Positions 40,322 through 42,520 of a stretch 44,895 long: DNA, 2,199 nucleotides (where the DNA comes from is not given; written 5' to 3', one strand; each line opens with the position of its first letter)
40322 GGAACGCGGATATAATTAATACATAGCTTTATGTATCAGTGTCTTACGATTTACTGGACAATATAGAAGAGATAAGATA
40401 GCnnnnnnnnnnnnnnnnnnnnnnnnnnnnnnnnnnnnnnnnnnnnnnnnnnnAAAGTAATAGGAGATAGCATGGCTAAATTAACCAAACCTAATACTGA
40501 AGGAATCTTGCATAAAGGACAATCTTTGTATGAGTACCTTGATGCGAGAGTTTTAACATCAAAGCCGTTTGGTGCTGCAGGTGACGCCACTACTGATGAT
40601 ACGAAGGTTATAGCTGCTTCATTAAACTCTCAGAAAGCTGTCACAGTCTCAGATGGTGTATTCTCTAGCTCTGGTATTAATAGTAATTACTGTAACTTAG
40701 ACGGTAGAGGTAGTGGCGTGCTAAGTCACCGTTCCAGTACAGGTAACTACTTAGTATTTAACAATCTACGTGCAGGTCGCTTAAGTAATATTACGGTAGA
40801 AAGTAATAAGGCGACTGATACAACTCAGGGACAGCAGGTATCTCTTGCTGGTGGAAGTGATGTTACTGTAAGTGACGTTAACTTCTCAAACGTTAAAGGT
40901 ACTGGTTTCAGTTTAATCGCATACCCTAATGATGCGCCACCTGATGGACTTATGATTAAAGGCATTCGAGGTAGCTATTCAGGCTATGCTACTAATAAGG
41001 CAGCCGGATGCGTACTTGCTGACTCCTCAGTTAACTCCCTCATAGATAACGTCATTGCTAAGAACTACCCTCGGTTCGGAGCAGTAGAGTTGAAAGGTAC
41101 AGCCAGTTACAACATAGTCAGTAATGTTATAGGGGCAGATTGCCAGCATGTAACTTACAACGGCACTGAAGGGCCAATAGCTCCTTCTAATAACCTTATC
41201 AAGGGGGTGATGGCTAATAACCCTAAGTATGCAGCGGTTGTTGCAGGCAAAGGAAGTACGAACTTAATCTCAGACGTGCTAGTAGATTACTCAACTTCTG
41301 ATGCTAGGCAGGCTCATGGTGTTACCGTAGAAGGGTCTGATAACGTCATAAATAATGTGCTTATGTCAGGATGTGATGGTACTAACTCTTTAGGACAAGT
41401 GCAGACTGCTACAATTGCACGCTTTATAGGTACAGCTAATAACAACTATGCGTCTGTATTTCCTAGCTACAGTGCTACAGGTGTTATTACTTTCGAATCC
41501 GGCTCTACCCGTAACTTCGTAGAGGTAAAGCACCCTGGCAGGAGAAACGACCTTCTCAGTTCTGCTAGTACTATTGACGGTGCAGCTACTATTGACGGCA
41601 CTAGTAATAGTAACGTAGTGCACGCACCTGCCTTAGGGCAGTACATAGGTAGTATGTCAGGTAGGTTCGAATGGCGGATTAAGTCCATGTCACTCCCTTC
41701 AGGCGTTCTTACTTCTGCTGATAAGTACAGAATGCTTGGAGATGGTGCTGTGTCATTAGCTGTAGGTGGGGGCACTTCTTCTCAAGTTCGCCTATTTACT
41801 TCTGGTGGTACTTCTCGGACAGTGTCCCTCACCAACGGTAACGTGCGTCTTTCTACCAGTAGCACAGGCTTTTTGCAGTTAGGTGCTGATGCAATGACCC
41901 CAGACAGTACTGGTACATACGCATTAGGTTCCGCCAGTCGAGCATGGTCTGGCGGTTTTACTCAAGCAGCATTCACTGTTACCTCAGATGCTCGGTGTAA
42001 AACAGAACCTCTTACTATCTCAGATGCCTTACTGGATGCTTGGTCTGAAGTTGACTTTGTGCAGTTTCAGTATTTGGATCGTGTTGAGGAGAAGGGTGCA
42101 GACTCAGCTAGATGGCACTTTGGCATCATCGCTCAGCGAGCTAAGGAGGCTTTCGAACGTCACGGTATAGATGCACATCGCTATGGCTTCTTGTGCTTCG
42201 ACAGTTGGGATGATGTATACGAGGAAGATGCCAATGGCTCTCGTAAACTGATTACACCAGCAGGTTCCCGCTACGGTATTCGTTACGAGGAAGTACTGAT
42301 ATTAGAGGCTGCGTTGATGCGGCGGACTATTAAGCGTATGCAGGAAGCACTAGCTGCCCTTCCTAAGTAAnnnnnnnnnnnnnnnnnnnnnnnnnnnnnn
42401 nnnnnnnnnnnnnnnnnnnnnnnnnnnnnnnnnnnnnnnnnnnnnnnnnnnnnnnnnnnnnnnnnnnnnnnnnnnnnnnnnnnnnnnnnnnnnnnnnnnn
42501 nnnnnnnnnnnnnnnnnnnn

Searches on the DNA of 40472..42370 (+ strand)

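Call 85: search_dna_similar(query=window:40472-42370:+, collection=phages, mode=near, max_rows=40)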
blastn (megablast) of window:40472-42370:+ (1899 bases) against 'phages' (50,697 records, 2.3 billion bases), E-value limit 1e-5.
Records with a match: 52; places in all: 54; records where one place covers at least 80% of the query: 49.
Best place of each record, by identity: 95-99% 43; 90-95% 9.
By first word of the organism name: Escherichia 36; Vectrevirus 10; Kayfunavirus 4; Klebsiella 1; Enterobacteria 1.
By host as written in the record: Escherichia coli 18; - 16; Eschercihia coli (multidrug-resistant clinical isolate) 3; Escherichia coli UPEC 3; Escherichia coli O45:H10 2; Escherichia coli 49 2; E. coli K5 1; Escherichia coli APEC 45 1; and 6 more.
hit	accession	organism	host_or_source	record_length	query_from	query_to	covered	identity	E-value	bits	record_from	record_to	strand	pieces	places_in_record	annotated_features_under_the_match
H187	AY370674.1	Escherichia phage K1-5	-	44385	1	1899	100%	98.9%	0e+0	3391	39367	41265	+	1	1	K5 lyase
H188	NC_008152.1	Escherichia phage K1-5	-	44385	1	1899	100%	98.9%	0e+0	3391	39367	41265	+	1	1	tail spike protein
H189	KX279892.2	Escherichia phage AAPEc6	Escherichia coli O45:H10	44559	1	1899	100%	98.8%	0e+0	3387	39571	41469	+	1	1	lyase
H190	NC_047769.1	Escherichia phage AAPEc6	Escherichia coli O45:H10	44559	1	1899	100%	98.8%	0e+0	3387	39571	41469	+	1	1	tail spike protein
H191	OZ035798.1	Vectrevirus LI10P3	-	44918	1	1899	100%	98.8%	0e+0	3380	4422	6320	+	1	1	record has no annotation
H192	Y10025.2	Escherichia virus K5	E. coli K5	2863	1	1899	100%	98.7%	0e+0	3369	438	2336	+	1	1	K5 lyase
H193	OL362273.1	Escherichia phage 6949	Escherichia coli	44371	1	1897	100%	98.6%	0e+0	3354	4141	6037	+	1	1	hypothetical protein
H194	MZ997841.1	Escherichia phage ULINTec7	Escherichia coli APEC 45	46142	1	1899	100%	98.5%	0e+0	3347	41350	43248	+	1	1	K5 lyase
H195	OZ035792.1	Vectrevirus T205P5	-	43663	1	1899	100%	98.5%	0e+0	3347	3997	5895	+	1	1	record has no annotation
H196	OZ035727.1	Vectrevirus T205P4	-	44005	1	1899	100%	98.4%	0e+0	3341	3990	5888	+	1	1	record has no annotation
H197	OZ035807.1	Vectrevirus LI10P3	-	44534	1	1897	100%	98.4%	0e+0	3338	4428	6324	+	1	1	record has no annotation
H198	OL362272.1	Escherichia phage 6948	Escherichia coli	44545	1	1899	100%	98.3%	0e+0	3330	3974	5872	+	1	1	hypothetical protein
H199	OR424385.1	Escherichia phage vB-Eco-KMB47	Escherichia coli CFT073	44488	1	1899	100%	98.3%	0e+0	3330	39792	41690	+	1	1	hypothetical protein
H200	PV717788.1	Escherichia Phage vB_Eco_Sem1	Eschercihia coli (multidrug-resistant ...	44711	1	1897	100%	98.4%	0e+0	3332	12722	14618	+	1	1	hypothetical protein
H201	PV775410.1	Escherichia phage vB_Eco_Sem3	Eschercihia coli (multidrug-resistant ...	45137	1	1897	100%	98.4%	0e+0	3332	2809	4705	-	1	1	hypothetical protein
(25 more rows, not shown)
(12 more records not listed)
